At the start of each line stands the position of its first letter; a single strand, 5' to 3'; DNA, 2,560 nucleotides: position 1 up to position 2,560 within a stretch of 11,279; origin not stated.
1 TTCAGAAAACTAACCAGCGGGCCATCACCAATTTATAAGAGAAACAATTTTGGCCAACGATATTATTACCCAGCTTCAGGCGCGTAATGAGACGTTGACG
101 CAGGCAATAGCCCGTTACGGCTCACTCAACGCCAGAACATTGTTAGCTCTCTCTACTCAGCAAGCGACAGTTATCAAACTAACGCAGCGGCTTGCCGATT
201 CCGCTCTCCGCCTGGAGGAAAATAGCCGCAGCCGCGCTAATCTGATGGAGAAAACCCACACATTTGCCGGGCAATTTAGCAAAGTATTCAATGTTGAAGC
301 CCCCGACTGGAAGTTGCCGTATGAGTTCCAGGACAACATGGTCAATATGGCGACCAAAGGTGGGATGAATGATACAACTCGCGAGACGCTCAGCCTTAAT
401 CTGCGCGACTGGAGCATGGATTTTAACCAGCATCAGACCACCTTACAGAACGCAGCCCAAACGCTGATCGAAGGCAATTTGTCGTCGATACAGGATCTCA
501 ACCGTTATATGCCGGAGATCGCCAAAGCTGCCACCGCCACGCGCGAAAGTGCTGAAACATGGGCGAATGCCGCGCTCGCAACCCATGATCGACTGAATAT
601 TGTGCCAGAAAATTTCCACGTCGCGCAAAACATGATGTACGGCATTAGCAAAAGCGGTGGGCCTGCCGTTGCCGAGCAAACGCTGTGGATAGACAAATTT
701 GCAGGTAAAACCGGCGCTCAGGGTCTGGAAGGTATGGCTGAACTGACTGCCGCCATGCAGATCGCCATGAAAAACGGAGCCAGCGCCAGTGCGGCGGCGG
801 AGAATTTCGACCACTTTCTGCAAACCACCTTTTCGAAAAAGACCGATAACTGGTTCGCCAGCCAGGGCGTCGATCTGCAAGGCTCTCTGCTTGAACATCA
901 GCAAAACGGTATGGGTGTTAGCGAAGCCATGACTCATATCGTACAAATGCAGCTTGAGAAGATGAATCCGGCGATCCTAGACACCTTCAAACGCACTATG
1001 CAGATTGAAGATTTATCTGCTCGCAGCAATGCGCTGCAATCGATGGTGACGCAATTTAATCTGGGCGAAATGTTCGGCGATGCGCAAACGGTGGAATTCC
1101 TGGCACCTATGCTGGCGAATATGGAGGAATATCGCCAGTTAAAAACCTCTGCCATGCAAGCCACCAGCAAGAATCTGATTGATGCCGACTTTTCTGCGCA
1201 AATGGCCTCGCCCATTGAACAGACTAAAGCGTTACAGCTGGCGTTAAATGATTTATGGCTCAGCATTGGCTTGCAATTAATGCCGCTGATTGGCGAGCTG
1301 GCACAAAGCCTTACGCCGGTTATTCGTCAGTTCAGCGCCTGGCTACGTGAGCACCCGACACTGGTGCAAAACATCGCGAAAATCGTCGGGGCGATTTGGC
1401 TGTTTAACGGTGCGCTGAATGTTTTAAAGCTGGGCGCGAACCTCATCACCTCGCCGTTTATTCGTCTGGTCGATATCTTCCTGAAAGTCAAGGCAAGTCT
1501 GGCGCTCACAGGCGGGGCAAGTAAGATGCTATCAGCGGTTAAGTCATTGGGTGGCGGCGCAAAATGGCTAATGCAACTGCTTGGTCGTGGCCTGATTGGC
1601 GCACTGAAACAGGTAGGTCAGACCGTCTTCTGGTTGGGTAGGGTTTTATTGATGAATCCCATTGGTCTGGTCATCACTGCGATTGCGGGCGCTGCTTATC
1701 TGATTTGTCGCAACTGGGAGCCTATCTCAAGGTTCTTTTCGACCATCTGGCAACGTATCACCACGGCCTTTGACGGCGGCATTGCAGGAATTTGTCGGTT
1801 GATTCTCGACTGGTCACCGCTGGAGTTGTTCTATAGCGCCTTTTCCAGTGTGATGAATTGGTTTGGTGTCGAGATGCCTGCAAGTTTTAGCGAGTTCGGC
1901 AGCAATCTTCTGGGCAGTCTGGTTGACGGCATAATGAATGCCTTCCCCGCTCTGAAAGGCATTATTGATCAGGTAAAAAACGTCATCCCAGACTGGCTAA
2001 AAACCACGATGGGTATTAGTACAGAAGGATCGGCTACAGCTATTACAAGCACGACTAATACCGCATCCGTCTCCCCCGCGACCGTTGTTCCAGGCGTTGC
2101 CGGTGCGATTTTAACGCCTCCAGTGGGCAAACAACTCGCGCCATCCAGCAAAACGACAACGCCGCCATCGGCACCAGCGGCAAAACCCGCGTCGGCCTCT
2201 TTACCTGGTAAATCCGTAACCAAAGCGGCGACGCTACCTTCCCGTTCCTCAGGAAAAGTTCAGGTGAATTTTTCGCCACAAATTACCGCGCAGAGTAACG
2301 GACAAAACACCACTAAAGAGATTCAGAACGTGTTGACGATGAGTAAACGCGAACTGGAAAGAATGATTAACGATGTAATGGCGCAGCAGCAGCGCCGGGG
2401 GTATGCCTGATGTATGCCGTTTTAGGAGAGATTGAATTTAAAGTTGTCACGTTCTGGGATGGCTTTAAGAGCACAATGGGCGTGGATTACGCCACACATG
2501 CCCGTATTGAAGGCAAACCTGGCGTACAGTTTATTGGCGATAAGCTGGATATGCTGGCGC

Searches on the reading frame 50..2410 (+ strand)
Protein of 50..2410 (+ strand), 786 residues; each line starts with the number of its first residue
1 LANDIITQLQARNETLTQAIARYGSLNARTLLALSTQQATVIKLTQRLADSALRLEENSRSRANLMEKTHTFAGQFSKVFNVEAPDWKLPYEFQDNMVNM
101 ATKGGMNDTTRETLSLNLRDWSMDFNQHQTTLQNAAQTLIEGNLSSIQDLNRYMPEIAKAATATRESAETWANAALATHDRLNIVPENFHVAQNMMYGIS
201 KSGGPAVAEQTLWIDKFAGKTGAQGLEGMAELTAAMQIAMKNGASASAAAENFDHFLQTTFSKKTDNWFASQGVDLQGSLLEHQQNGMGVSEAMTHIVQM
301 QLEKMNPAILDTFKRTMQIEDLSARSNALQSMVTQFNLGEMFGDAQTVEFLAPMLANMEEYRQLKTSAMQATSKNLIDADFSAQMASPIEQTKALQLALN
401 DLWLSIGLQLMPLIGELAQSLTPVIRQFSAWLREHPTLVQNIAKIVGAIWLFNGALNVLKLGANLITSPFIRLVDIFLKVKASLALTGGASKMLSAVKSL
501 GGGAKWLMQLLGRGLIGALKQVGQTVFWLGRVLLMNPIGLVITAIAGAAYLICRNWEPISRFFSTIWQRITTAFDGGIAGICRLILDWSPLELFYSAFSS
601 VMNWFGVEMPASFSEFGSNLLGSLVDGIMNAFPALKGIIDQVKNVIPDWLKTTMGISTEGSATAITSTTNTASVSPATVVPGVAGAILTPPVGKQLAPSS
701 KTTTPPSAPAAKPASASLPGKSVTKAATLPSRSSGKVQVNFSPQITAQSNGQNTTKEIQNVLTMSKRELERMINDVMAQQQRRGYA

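Call 19: find_encoding_contigs(protein=window:50-2410:+, flank=10000, max_places=10)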
Protein window:50-2410:+ (786 aa): 6 contigs read that carry it; 3 places shown.
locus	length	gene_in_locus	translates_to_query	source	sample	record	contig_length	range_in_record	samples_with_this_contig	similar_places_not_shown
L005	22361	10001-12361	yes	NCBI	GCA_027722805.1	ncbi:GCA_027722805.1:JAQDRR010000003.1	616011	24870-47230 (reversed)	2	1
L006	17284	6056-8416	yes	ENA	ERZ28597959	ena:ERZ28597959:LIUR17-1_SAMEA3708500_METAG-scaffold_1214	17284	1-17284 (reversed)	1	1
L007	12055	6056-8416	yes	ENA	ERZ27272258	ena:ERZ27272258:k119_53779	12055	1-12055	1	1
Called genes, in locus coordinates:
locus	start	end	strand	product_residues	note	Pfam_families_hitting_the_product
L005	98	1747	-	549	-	PF00342:PGI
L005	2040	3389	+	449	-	PF00696:AA_kinase, PF13840:ACT_7 (faint), PF01842:ACT (weak), PF22468:ACT_9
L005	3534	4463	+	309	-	PF06414:Zeta_toxin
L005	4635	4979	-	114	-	PF08765:Mor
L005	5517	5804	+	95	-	PF13272:Holin_2-3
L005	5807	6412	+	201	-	PF01464:SLT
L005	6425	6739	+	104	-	-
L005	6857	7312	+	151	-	PF09646:Gp37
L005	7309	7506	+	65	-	-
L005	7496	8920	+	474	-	PF04984:Phage_sheath_1, PF17482:Phage_sheath_1C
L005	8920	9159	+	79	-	PF04985:Phage_tube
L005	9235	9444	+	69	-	PF04985:Phage_tube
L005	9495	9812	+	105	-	PF10109:Phage_TAC_7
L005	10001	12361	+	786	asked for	PF10145:PhageMin_Tail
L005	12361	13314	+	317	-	PF06995:Phage_P2_GpU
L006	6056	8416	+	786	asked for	PF10145:PhageMin_Tail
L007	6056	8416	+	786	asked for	PF10145:PhageMin_Tail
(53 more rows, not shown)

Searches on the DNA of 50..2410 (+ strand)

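Call 48: search_dna_similar(query=L005:98-3389:+, collection=ecoli_genomes, mode=near, max_rows=5)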
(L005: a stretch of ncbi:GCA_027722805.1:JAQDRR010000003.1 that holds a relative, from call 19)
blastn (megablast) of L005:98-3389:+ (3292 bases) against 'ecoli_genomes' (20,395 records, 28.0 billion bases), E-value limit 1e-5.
Records with a match: 5426; places in all: 5435; records where one place covers at least 80% of the query: 5423.
Genomes with a match: 5426 of 5426; with a place that covers at least 80% of the query: 5423. Places per genome that has any: lowest 1, median 1, highest 3. On chromosomes: 5434 places; on plasmids: 1.
Best place of each record, by identity: 95-99% 3; 90-95% 5423.
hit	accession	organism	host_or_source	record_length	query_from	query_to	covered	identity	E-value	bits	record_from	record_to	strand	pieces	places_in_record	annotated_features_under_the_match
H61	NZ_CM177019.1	Escherichia coli strain RMDEC465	Homo sapiens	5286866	1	3292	94%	92.8%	0e+0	4490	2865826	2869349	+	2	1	pgi: glucose-6-phosphate isomerase | lysC: lysine-sensitive aspartokinase 3 | riboswitch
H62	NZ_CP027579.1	Escherichia coli strain 2013C-4282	Homo sapiens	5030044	1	3292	94%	92.6%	0e+0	4457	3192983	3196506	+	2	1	pgi: glucose-6-phosphate isomerase | lysC: lysine-sensitive aspartokinase 3 | riboswitch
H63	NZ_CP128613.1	Escherichia coli strain WL297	Homo sapiens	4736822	1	3292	94%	92.6%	0e+0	4457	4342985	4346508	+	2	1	pgi: glucose-6-phosphate isomerase | lysC: lysine-sensitive aspartokinase 3 | riboswitch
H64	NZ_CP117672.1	Escherichia coli strain KW21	water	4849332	1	3292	94%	92.5%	0e+0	4440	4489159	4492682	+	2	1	pgi: glucose-6-phosphate isomerase | lysC: lysine-sensitive aspartokinase 3 | riboswitch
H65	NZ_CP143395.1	Escherichia coli strain HD12481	Homo sapiens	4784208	1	3292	94%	92.5%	0e+0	4440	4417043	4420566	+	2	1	pgi: glucose-6-phosphate isomerase | lysC: lysine-sensitive aspartokinase 3 | riboswitch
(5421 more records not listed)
